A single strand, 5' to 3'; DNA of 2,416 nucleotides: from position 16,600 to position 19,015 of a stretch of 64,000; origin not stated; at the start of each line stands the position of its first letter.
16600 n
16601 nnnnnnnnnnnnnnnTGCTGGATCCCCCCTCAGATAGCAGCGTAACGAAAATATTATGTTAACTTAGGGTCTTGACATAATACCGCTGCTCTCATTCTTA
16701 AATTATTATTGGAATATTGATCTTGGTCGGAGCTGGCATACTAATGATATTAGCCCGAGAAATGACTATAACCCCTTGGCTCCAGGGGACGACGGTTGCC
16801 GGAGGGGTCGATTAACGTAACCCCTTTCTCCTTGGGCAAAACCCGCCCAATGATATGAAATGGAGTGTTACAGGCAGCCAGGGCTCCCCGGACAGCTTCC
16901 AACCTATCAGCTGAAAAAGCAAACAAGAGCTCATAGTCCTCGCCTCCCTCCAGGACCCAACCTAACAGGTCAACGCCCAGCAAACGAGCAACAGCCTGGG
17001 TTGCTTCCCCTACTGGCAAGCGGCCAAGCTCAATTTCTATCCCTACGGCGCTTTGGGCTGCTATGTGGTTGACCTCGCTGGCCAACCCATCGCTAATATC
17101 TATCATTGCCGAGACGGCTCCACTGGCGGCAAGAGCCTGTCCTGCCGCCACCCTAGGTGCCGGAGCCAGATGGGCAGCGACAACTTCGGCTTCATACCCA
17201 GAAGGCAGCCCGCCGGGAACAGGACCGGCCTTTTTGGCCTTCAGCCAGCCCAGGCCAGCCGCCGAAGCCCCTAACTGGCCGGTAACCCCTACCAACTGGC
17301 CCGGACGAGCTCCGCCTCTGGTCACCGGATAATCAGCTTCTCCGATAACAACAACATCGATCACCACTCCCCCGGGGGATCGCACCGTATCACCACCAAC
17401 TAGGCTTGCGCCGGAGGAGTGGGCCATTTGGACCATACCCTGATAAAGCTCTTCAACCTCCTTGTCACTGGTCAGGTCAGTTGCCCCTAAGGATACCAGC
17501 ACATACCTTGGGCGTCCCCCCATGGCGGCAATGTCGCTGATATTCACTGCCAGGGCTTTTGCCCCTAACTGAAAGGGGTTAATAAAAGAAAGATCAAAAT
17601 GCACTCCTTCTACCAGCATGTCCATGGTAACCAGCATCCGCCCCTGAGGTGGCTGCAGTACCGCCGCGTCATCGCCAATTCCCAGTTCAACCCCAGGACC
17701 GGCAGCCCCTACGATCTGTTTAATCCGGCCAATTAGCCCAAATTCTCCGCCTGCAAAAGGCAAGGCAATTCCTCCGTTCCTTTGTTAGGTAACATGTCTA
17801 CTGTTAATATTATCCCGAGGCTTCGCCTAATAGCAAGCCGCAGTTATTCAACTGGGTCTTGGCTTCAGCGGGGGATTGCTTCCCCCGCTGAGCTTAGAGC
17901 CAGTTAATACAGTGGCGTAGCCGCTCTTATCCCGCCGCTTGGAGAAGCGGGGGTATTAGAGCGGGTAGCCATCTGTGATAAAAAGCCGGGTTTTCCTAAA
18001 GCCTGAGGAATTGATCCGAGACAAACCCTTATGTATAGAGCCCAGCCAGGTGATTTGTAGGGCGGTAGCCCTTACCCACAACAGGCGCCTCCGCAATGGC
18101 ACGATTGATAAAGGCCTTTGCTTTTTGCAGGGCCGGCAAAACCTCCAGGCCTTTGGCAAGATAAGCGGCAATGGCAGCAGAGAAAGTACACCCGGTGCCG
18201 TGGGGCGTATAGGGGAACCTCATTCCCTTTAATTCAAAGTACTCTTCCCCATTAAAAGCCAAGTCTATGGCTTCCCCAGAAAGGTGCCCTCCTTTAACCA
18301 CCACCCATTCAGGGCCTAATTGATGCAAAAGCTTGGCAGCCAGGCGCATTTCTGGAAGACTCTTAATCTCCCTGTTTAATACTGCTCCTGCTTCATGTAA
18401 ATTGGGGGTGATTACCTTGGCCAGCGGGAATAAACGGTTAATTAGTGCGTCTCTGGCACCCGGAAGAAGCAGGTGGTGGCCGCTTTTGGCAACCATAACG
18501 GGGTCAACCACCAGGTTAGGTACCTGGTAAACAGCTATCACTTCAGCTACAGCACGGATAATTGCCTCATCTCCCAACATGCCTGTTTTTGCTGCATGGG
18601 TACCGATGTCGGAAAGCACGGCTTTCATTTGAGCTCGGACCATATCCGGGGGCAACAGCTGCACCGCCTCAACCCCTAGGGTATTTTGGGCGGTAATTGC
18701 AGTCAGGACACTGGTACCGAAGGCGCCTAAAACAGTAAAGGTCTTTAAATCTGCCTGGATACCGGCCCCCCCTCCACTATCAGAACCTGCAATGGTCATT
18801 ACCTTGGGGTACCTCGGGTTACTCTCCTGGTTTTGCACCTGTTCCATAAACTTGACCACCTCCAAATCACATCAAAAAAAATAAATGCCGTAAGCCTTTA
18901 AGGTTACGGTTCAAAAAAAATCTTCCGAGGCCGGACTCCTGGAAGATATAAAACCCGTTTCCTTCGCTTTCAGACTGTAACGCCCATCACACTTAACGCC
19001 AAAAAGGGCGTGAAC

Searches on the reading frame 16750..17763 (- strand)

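Call 65: search_protein_families(library=pfam, proteins=[window:16750-17763:-])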
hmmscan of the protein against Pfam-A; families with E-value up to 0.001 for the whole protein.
window:16750-17763:- (337 aa): 2 families
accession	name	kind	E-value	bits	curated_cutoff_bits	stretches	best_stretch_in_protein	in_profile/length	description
PF00586.29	AIRS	-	1.1e-28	100.3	24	1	30-142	1-111/112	AIR synthase related protein, N-terminal domain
PF02769.27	AIRS_C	-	1.3e-11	45.3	23.1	1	153-314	1-151/156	AIR synthase related protein, C-terminal domain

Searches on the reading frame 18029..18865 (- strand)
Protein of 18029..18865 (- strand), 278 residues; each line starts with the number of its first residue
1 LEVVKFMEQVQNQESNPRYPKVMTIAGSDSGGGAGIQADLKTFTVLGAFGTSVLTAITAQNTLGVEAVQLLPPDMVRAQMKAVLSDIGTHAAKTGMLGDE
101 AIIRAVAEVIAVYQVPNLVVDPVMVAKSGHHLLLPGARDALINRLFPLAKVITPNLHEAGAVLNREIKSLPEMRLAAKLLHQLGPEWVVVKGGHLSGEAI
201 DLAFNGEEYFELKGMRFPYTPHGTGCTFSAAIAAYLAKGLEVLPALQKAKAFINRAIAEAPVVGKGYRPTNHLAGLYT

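Call 65: search_protein_families(library=pfam, proteins=[window:18029-18865:-])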
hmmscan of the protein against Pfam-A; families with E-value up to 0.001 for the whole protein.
window:18029-18865:- (278 aa): 2 families
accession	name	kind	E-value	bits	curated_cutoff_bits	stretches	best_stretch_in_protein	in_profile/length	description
PF08543.17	Phos_pyr_kin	-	8.1e-90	300.9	27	1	29-271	1-246/246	Phosphomethylpyrimidine kinase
PF00294.29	PfkB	-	3e-08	33.8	25.8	1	120-251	161-284/302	pfkB family carbohydrate kinase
